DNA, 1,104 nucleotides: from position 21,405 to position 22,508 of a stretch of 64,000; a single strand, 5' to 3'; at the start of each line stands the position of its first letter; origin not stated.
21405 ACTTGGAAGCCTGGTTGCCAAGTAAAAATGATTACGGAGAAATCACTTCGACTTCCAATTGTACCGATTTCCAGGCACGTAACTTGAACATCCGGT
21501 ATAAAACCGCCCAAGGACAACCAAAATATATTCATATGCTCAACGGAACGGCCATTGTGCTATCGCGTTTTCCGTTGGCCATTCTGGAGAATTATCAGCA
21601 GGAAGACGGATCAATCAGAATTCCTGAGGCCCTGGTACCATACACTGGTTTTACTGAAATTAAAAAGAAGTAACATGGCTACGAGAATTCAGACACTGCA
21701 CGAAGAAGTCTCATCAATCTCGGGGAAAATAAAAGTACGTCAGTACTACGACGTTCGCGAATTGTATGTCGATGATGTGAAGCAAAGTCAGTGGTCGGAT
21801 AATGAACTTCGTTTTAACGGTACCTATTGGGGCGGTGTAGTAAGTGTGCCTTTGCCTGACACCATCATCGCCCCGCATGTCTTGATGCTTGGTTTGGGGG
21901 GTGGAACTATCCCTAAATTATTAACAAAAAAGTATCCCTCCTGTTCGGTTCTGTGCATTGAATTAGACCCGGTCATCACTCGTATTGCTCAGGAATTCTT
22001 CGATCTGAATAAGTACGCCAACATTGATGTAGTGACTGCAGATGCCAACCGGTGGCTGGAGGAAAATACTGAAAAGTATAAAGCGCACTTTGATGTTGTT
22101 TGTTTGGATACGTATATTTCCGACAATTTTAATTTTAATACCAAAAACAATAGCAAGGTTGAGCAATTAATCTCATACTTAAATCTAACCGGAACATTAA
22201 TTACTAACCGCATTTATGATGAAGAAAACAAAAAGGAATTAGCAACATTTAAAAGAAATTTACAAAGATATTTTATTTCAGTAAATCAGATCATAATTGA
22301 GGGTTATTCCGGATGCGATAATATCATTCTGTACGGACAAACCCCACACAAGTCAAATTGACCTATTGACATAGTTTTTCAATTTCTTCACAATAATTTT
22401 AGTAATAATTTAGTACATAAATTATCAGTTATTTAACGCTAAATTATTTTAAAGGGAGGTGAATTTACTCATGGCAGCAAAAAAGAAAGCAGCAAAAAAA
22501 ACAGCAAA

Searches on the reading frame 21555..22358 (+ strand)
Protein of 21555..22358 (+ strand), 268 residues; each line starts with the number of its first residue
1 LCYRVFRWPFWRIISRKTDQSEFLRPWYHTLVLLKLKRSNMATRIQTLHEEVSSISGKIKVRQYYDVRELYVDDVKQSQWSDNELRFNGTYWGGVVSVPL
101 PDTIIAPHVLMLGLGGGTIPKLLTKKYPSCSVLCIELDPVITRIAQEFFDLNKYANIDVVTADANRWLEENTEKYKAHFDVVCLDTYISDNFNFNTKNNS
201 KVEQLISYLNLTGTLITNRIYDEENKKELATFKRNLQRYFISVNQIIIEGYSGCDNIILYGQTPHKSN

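Call 34: search_protein_families(library=pfam, proteins=[window:21555-22358:+], max_evalue=0.001)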
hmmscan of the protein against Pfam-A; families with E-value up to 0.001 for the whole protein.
window:21555-22358:+ (268 aa): 2 families
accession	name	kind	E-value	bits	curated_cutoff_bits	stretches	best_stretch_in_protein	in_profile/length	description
PF13649.12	Methyltransf_25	-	3.2e-05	25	27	1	109-184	1-70/97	Methyltransferase domain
PF13847.12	Methyltransf_31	-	0.00092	19.3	27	0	109-228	7-121/145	Methyltransferase domain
